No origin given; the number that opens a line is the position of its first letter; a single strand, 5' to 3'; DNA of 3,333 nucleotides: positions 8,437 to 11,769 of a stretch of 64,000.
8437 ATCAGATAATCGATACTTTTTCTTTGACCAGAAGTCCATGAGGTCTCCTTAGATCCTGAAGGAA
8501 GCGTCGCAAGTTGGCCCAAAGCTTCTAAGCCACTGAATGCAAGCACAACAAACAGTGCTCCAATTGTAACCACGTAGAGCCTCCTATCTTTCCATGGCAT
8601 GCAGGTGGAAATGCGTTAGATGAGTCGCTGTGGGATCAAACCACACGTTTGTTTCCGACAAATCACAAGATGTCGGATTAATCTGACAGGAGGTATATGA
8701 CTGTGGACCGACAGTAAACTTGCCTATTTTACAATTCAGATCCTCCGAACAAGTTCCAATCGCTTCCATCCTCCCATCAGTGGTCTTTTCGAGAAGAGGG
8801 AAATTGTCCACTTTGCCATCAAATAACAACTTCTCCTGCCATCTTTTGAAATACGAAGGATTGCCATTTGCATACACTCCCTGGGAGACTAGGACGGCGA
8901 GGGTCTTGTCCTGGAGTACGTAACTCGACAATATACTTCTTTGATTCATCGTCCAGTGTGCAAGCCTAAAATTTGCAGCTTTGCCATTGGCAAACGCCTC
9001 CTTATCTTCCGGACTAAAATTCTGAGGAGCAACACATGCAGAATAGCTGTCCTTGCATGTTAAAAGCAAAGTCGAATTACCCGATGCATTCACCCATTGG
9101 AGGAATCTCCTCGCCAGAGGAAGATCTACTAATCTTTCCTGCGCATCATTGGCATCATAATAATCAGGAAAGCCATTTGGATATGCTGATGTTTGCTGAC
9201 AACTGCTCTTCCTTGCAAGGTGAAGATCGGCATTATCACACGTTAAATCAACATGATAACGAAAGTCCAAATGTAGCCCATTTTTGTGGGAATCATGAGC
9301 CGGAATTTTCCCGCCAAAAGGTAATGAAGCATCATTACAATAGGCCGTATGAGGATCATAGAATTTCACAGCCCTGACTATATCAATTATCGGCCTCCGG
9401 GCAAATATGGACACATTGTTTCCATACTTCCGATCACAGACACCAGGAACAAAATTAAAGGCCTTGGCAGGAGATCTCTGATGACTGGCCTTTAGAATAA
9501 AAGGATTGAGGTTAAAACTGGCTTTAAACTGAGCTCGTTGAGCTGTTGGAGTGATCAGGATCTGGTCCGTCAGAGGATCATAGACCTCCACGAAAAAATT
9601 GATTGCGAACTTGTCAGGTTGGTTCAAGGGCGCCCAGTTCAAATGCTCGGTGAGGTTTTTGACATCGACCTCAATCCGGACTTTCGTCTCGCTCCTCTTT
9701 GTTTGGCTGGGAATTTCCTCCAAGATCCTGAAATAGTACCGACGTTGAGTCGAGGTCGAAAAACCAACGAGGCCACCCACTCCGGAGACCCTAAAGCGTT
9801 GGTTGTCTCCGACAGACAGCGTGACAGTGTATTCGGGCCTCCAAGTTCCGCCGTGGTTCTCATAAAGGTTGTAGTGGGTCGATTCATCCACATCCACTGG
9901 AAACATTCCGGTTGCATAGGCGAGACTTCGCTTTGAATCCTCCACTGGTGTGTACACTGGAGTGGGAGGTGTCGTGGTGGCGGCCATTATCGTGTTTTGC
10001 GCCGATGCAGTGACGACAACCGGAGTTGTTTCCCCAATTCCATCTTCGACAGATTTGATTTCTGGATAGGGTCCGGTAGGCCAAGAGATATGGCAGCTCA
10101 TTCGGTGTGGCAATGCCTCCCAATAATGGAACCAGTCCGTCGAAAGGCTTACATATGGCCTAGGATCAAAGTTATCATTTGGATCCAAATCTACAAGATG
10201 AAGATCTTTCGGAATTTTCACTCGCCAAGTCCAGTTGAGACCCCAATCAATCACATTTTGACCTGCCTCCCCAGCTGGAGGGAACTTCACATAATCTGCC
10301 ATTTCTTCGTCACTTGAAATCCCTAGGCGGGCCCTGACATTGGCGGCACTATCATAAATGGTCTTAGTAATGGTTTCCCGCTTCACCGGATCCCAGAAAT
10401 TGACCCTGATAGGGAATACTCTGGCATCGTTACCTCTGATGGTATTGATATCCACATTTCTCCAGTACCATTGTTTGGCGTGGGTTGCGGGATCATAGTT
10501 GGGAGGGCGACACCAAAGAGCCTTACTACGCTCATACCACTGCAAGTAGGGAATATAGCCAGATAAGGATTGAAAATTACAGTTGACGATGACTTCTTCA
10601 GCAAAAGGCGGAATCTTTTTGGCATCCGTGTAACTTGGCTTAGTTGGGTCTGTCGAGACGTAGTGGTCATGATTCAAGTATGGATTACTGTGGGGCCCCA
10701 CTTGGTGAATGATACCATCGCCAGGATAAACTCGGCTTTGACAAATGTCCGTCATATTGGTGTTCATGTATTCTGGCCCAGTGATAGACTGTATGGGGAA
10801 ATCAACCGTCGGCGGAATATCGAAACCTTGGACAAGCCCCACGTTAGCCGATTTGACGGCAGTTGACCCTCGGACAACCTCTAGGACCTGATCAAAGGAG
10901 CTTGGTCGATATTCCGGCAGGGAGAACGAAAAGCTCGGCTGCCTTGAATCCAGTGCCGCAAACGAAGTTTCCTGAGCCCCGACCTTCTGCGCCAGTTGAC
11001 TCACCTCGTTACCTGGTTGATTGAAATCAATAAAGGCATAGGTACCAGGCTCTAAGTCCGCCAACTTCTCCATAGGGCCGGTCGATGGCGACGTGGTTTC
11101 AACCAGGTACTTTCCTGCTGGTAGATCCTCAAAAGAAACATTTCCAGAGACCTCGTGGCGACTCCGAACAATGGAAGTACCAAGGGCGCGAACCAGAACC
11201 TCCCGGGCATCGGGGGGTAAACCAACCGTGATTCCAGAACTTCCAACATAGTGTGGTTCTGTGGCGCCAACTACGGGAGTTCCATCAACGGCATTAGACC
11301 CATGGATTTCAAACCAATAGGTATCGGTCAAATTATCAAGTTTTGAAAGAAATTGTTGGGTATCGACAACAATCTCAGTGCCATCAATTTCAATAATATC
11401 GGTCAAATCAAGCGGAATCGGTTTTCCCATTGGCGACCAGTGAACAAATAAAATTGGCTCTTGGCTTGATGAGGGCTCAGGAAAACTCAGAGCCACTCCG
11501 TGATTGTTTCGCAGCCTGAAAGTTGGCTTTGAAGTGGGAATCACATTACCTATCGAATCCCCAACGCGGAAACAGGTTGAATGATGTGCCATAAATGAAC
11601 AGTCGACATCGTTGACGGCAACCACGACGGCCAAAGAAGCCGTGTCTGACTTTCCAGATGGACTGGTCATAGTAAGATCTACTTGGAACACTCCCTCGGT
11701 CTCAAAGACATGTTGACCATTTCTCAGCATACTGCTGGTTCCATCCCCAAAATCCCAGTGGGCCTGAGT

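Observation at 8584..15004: Polymorphic-toxin-style giant exoprotein: PKD-repeat stalk carrying a MepA/LAS-type peptidoglycan endopeptidase-like tip, with no known delivery machinery nearby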

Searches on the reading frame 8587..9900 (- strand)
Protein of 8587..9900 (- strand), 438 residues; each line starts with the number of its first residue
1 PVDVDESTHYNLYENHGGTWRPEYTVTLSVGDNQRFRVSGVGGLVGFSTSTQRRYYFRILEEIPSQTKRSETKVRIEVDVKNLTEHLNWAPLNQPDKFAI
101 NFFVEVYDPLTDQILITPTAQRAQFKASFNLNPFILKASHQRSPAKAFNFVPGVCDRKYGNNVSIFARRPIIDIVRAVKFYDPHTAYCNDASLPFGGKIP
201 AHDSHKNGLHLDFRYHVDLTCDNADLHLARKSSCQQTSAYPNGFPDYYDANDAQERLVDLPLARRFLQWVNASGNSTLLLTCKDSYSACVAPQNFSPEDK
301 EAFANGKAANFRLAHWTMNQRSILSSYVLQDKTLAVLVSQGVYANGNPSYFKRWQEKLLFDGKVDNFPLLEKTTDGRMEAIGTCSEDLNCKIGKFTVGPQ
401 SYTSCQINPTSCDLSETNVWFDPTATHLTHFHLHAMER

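Call 23: search_solved_structures(query=A1, max_evalue=10, show_alignments=3)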
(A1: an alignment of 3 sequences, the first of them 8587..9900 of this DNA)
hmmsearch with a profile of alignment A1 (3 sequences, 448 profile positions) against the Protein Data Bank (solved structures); distinct sequences matched with E-value up to 10: 1.
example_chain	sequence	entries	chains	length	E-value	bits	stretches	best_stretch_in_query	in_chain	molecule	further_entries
1w2w_A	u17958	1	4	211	0.078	15.1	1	77-189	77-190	5-METHYLTHIORIBOSE-1-PHOSPHATE ISOMERASE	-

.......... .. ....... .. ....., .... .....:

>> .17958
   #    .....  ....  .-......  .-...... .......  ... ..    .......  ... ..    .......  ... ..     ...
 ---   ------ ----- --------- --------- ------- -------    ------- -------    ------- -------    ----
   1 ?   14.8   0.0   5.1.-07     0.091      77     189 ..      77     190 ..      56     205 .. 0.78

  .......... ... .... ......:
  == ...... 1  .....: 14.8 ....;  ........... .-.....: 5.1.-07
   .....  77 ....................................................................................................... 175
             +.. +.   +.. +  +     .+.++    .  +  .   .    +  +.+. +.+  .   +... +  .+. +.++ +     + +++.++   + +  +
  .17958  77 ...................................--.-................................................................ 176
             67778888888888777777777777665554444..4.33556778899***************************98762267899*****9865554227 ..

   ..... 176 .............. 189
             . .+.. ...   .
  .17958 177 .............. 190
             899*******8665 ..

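Call 101: search_protein_families(library=padloc, proteins=[window:8587-9900:-], max_evalue=0.01)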
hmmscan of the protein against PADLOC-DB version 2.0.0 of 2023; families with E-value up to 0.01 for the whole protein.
window:8587-9900:- (438 aa): 0 families

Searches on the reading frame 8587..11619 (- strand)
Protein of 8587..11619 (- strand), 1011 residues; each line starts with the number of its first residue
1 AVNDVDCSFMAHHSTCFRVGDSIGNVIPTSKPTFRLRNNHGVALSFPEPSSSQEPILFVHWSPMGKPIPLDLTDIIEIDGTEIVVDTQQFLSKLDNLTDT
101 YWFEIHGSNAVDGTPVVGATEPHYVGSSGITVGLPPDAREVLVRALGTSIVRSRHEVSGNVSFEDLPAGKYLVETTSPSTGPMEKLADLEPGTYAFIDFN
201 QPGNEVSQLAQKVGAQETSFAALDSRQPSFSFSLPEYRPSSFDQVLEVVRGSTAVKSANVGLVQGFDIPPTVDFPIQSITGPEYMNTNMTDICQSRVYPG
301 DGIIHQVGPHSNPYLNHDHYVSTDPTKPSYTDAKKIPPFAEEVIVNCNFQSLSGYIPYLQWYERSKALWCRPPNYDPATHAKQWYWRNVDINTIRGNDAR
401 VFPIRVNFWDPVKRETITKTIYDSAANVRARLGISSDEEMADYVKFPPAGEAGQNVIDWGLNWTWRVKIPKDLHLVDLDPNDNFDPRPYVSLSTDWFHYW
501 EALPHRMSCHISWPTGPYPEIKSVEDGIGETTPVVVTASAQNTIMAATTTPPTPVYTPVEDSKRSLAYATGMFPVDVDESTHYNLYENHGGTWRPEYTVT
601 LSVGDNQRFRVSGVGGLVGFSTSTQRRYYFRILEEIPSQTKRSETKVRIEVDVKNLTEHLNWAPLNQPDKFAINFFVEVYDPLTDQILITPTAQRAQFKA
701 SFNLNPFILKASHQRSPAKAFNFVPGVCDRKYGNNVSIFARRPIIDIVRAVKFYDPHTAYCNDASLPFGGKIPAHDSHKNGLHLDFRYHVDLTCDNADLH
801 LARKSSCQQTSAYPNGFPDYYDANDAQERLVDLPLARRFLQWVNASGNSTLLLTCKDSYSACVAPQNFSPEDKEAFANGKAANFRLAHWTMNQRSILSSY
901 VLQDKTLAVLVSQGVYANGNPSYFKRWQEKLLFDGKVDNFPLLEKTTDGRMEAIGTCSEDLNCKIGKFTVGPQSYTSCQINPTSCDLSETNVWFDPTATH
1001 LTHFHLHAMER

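Call 29: search_protein_representatives(protein=window:8587-11619:-)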
Query: 1011 residues. Proteins with E-value up to 0.001 (for the whole library): 5; up to 1e-10: 3; up to 1e-30: 2. The best 5 are listed.
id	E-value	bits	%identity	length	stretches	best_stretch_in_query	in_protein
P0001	3.2e-45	171.1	28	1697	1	7-966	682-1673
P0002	5.4e-34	133.9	28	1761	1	2-606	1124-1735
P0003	2.5e-17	78.7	30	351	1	657-960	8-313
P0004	2.5e-08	48.9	33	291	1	759-965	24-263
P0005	4.8e-04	34.7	27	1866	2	555-789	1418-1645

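Call 40: find_encoding_contigs(protein=P0002, flank=10000, max_places=4)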
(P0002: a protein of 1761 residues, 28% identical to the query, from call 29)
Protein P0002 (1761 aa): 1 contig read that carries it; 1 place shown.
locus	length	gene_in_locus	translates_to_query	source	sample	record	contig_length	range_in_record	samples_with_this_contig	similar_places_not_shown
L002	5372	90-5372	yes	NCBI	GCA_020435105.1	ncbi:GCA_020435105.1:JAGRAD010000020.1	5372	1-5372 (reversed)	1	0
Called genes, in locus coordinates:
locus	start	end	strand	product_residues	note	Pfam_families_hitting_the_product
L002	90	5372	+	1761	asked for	PF18911:PKD_4, PF00801:PKD, PF18911:PKD_4, PF00801:PKD, PF18911:PKD_4, PF00801:PKD, PF18911:PKD_4, PF00801:PKD, +11 more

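Call 41: find_encoding_contigs(protein=P0001, flank=10000, max_places=4)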
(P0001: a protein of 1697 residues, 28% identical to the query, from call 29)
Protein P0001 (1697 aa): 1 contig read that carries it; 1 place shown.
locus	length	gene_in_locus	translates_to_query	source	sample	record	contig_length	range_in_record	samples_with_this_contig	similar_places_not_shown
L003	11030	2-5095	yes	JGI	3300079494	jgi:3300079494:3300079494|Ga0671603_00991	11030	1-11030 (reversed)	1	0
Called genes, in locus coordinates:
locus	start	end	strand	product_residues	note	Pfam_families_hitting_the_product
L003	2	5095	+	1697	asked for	PF00801:PKD (weak), PF18911:PKD_4, PF00801:PKD (weak), PF18911:PKD_4, PF00801:PKD (weak), PF18911:PKD_4, PF00801:PKD (weak), PF18911:PKD_4, +1 more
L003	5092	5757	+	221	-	-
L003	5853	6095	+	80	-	-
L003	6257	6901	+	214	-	-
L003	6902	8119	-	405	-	-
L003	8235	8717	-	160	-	-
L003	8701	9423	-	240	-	PF00111:Fer2 (weak)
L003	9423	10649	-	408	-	PF00579:tRNA-synt_1b, PF22421:SYY_C-terminal, PF01479:S4 (faint)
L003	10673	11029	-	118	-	?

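Call 42: find_encoding_contigs(protein=P0005, flank=10000, max_places=4)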
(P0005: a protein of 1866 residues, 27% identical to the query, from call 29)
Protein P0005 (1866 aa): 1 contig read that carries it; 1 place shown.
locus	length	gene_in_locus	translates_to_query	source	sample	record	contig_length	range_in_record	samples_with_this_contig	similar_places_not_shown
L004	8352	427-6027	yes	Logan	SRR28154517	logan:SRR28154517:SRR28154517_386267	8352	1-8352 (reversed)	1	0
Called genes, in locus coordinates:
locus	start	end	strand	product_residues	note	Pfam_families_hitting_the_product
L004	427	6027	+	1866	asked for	PF00801:PKD, PF18911:PKD_4, PF18911:PKD_4, PF00801:PKD, PF18911:PKD_4, PF00801:PKD, PF18911:PKD_4, PF18911:PKD_4, +7 more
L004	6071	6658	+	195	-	-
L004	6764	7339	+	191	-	-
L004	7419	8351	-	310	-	?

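Call 43: find_encoding_contigs(protein=P0003, flank=10000, max_places=4)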
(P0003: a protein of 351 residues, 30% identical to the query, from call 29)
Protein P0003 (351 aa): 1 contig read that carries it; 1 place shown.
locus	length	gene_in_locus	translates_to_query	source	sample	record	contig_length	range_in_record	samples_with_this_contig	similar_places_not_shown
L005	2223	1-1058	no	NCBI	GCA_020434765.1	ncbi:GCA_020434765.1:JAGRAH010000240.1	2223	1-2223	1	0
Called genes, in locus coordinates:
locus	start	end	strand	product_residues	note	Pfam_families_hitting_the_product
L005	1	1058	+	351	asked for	?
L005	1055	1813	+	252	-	-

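Call 59: find_encoding_contigs(protein=P0004, flank=3000, max_places=5)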
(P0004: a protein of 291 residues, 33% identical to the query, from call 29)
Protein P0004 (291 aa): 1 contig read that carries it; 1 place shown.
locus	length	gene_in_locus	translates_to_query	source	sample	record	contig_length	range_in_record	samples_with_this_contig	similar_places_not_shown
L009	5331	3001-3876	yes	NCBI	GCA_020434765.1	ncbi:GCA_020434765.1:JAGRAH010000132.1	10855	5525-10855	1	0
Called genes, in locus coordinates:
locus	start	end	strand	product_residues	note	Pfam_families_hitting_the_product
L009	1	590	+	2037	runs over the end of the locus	PF18911:PKD_4, PF00801:PKD, PF18911:PKD_4, PF00801:PKD, PF18911:PKD_4, PF00801:PKD, PF18911:PKD_4, PF18911:PKD_4, +7 more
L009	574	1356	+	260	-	-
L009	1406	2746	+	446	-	-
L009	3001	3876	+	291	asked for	-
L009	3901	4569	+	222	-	PF12508:Transposon_TraM (faint)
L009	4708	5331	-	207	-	?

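Call 81: predict_structure(alignment_id=A7)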
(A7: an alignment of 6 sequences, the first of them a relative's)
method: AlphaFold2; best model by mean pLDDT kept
length: 291 residues; sequences in the alignment: 6
mean_pLDDT: 72.2   pTM: 0.78
mean pLDDT of the five models: 72.2, 72.2, 71.7, 71.1, 66.0
residues with pLDDT >= 90: 63; 70-90: 118; 50-70: 53; < 50: 57
segments of 3 or more residues with pLDDT < 50: 1-3, 27-47, 75-89, 217-219, 258-260, 262-271
pLDDT, mean of each block of 10 residues (from residue 1): 58 82 57 35 46 67 86 54 46 74 83 77 94 96 94 94 85 88 92 83 78 57 73 87 89 63 39 52 69 51
secondary structure, 60 per line:
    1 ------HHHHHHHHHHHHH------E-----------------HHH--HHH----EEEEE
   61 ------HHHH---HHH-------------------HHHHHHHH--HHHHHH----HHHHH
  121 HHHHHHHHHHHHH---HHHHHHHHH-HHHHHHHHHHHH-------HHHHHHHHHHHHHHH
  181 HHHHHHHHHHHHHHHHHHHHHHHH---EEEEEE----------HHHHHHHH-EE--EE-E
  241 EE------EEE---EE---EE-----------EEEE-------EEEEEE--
elements in order: H7-19 E56-60 H67-70 H96-103 H106-111 H116-133 H137-145 H147-158 H166-204 E208-213 H224-231 E240-242 E249-251 E273-276 E284-289

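Call 83: fold_search(model_id=the predicted structure, library=pdb)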
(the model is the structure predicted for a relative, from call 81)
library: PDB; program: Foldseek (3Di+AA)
matches with E <= 10: 43; with E <= 0.001: 0
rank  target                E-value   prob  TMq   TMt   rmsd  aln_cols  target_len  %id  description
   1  2cdq_A                2.6e+00  0.03  0.12  0.08  17.7       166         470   12  Crystal structure of Arabidopsis thaliana aspartate kinase complexed with lysine and S- adenosylmethionine (released 2006-05-30)
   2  9ukn_F                2.9e+00  0.13  0.20  0.18   5.3       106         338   11  CryoEM structure of the T.thermophilus transcription initiation complex (released 2025-10-22)
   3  3lof_C                3.1e+00  0.08  0.11  0.29  11.7        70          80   14  C-terminal domain of human heat shock 70kDa protein 1B. (released 2010-02-16)
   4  7nur                  3.3e+00  0.03  0.16  0.06  16.6       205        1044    9  Structure of the Toxoplasma gondii kinase Ron13, kinase-dead mutant (released 2021-05-26)
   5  7p2y_d                3.5e+00  0.03  0.12  0.17  13.5       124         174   16  F1Fo-ATP synthase from Acinetobacter baumannii (state 1) (released 2022-02-02)
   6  8hki_G                3.9e+00  0.03  0.13  0.15  16.1       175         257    9  Human TRiC open state (released 2023-12-13)
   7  3lof_B                4.1e+00  0.06  0.11  0.30  11.8        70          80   13  C-terminal domain of human heat shock 70kDa protein 1B. (released 2010-02-16)
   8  8jtt                  4.4e+00  0.02  0.14  0.11  12.5       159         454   12  hOCT1 in complex with metformin in outward occluded conformation (released 2024-03-27)
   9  7njl_d                4.7e+00  0.04  0.15  0.11  10.4       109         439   12  Mycobacterium smegmatis ATP synthase state 1b (released 2021-10-27)
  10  9ukt_F                4.9e+00  0.04  0.15  0.14   6.7        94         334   16  CryoEM structure of the T.thermophilus transcription initiation complex bound to Gp4A-C-U and CTP, -1 dC in the templa (released 2025-10-22)
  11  8hki_g                4.9e+00  0.03  0.10  0.12  14.0        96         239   14  Human TRiC open state (released 2023-12-13)
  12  9ukp_F                5.5e+00  0.06  0.18  0.16   6.3       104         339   13  CryoEM structure of the T.thermophilus transcription initiation complex bound to Ap4A-C, -1 dC in the template DNA str (released 2025-10-22)
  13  3khn_B                5.8e+00  0.01  0.11  0.18  13.9       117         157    9  Crystal structure of putative MotB like protein DVU_2228 from Desulfovibrio vulgaris. (released 2009-12-01)
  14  8jzx_A                6.2e+00  0.06  0.19  0.13   7.3        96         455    9  SLC15A4 inhibitor complex (released 2023-09-27)
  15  9ujp_F                6.2e+00  0.03  0.15  0.14   6.7        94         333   16  CryoEM structure of the T.thermophilus transcription initiation complex in the presence of Up4A (released 2025-10-22)
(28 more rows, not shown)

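Call 86: fold_search(model_id=the predicted structure, library=viral)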
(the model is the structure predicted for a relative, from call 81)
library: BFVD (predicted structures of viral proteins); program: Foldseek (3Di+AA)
matches with E <= 10: 128; with E <= 0.001: 0
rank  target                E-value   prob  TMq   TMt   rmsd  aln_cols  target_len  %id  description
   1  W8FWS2                9.8e-01  0.08  0.13  0.08  24.1       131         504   12  (no name in the UniProt tables at hand)
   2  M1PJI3                1.2e+00  0.06  0.11  0.12  13.6        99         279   20  (no name in the UniProt tables at hand)
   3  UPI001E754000         1.5e+00  0.05  0.16  0.20  13.0       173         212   11  (no name look-up for this kind of identifier)
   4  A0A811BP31            1.5e+00  0.01  0.09  0.10  16.4       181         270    9  OTU domain-containing protein [Pandoravirus japonicus]
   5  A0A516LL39            2.2e+00  0.04  0.12  0.08  15.0       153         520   13  (no name in the UniProt tables at hand)
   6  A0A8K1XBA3            2.2e+00  0.04  0.17  0.06  22.4       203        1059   12  Uncharacterized protein (Fragment) [Hangzhou sesamia inferens carmotetravirus 1]
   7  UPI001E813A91         2.4e+00  0.04  0.16  0.22  14.6       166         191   10  (no name look-up for this kind of identifier)
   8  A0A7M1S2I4            2.6e+00  0.02  0.11  0.22  20.0       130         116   13  Uncharacterized protein [uncultured phage cr126_1]
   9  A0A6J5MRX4            2.6e+00  0.02  0.09  0.05  17.3       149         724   12  LT_GEWL domain containing protein [uncultured Caudovirales phage]
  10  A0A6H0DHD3            2.7e+00  0.08  0.20  0.15  16.0       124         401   11  RNA-dependent RNA polymerase [Bruce virus]
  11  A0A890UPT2            2.7e+00  0.05  0.15  0.08  18.0       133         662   10  Minor tail protein [Gordonia phage RoyalG]
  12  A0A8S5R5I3            2.7e+00  0.04  0.13  0.18  10.3       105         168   14  Uncharacterized protein [Ackermannviridae sp. ctaCq7]
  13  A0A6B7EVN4            2.7e+00  0.02  0.14  0.10  20.0       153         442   17  (no name in the UniProt tables at hand)
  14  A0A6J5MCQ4            3.1e+00  0.06  0.15  0.06  26.5       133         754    9  Uncharacterized protein [uncultured Caudovirales phage]
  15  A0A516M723            3.1e+00  0.03  0.17  0.09  21.9       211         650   12  (no name in the UniProt tables at hand)
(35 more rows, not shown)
